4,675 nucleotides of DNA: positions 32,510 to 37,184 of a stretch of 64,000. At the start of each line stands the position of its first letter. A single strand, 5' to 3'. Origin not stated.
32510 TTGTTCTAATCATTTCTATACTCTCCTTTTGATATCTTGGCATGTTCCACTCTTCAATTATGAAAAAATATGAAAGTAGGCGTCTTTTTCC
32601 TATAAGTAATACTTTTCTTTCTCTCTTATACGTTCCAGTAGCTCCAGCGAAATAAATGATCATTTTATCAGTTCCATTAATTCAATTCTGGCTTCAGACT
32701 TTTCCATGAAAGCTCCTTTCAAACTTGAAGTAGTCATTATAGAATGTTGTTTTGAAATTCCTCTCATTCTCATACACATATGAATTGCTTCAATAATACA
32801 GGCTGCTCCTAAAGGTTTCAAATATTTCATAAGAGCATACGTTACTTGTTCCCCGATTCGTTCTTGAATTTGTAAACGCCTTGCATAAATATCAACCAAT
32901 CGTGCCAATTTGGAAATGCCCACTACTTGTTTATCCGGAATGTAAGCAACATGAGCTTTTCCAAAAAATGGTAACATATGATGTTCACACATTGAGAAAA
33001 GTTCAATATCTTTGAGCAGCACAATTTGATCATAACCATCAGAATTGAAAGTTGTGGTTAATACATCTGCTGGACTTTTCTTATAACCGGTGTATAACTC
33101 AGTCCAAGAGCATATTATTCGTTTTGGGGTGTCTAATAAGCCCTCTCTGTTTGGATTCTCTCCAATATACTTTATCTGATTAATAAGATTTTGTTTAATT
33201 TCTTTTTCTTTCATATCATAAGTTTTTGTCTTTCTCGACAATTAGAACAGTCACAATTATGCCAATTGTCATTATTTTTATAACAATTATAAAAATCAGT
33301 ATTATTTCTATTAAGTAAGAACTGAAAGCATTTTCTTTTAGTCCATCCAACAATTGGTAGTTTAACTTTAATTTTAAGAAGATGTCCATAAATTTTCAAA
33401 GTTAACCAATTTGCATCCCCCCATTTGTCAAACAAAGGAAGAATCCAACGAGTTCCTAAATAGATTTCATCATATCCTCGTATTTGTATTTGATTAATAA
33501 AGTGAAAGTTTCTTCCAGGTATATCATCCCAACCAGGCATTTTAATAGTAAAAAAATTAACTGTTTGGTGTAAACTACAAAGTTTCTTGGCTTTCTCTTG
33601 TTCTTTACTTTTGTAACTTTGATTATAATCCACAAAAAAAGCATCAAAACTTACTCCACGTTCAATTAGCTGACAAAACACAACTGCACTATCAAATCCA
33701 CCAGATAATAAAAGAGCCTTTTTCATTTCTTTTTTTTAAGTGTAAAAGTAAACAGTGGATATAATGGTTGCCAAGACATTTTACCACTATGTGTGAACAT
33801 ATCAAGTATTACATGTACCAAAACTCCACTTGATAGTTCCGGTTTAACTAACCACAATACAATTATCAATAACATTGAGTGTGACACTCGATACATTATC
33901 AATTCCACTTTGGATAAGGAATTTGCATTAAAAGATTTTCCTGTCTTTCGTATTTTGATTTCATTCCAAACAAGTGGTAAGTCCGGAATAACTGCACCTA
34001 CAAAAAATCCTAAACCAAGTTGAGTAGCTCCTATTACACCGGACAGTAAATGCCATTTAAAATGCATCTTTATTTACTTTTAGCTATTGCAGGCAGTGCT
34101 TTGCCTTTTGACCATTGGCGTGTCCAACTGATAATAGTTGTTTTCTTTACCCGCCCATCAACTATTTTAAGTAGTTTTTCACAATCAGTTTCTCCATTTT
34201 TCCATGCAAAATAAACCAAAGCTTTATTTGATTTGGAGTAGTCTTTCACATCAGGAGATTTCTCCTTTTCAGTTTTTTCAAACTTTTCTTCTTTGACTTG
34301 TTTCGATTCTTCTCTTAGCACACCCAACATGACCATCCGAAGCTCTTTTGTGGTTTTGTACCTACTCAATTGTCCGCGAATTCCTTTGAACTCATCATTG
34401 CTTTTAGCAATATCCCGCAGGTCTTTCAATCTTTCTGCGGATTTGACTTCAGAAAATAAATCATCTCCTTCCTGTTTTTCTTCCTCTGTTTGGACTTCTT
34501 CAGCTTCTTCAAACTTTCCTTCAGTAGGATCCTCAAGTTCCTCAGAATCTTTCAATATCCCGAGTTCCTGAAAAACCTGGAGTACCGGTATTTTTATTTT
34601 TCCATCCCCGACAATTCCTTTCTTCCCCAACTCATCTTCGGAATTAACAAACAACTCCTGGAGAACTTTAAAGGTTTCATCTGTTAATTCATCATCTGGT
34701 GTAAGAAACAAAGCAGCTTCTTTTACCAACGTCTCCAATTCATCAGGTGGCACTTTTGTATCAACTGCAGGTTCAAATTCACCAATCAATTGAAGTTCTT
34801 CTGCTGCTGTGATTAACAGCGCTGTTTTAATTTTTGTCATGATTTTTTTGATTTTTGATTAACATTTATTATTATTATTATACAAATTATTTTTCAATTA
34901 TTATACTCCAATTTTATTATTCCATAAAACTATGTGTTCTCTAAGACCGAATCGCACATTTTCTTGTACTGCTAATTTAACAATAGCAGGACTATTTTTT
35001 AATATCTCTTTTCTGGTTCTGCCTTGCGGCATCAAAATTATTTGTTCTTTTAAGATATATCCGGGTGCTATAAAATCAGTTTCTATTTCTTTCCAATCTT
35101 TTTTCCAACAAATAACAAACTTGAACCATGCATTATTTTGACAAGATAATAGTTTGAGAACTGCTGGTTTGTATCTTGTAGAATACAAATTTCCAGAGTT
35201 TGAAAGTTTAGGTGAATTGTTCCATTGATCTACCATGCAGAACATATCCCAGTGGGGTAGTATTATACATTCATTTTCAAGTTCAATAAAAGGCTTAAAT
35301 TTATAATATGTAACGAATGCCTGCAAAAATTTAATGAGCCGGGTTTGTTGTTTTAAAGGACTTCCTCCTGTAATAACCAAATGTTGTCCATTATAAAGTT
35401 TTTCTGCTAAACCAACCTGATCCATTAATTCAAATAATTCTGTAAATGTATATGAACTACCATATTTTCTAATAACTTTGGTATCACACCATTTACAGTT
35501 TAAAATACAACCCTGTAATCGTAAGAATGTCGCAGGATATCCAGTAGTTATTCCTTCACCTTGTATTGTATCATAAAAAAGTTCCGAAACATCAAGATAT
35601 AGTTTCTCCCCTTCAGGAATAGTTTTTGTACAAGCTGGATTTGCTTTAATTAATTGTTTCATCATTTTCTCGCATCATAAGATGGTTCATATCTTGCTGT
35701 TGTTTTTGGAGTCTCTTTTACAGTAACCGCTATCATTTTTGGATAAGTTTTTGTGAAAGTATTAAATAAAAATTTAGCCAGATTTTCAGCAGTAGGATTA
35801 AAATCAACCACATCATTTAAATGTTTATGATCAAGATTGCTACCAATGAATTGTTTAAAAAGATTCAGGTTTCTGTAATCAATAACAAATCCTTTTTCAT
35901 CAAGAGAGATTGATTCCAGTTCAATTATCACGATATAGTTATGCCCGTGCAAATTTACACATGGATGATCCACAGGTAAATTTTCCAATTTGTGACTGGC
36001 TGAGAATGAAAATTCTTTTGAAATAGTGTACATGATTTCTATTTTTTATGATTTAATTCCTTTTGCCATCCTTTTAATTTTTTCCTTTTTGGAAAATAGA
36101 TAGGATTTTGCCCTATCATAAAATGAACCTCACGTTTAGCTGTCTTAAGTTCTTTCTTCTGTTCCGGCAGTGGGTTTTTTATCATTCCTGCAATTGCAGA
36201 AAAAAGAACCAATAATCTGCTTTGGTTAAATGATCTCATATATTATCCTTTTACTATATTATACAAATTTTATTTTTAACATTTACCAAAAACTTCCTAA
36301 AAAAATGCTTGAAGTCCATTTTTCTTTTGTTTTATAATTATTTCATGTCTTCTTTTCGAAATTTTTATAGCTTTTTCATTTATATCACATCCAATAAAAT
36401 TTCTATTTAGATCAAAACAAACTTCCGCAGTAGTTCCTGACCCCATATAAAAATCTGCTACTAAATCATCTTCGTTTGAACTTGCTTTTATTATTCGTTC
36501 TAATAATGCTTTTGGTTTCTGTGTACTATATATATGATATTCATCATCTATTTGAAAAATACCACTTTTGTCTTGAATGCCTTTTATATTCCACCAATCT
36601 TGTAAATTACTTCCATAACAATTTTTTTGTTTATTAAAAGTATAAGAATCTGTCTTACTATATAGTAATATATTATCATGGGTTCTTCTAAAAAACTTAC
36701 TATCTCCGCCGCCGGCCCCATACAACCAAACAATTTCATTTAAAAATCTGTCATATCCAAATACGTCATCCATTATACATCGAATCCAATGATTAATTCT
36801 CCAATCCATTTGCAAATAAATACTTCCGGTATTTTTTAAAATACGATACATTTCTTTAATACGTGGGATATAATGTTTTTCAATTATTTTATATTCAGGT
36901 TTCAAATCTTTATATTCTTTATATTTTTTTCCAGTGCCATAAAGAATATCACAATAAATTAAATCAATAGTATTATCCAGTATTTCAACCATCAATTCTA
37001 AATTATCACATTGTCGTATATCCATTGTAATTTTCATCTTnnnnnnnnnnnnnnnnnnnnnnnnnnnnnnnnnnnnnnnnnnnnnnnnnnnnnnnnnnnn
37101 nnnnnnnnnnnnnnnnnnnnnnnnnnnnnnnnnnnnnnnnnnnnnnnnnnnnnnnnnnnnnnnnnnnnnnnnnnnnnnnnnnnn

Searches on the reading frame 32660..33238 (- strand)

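Call 77: search_protein_families(library=pfam, proteins=[window:32660-33238:-], max_evalue=0.001)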
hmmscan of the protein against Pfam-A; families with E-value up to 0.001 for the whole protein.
window:32660-33238:- (192 aa): 1 family
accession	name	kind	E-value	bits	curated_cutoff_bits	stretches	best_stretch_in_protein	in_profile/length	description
PF01227.27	GTP_cyclohydroI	-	9.8e-70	234.1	27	1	16-191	3-178/179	GTP cyclohydrolase I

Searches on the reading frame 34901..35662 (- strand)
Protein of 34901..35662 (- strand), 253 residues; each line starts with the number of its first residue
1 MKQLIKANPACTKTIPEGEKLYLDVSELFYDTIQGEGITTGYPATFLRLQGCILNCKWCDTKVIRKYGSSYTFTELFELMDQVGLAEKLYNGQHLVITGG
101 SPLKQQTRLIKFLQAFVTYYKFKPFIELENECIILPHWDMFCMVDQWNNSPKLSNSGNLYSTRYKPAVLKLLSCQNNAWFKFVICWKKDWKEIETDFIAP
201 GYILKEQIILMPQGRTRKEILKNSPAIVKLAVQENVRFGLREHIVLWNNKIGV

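Call 77: search_protein_families(library=pfam, proteins=[window:34901-35662:-], max_evalue=0.001)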
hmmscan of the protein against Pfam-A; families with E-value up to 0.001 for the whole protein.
window:34901-35662:- (253 aa): 2 families
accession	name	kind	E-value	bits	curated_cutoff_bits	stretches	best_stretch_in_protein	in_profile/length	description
PF13353.11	Fer4_12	-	7.1e-07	30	22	1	33-118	1-79/137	4Fe-4S single cluster domain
PF04055.27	Radical_SAM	-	0.00028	21.5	29.5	1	50-105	5-59/166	Radical SAM superfamily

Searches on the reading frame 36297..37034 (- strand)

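Call 77: search_protein_families(library=pfam, proteins=[window:36297-37034:-], max_evalue=0.001)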
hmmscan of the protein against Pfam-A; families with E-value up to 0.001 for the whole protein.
window:36297-37034:- (245 aa): 1 family
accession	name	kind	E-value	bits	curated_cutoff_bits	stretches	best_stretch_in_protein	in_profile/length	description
PF01555.25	N6_N4_Mtase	-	3.5e-43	148.5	26.7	1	23-227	1-220/221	DNA methylase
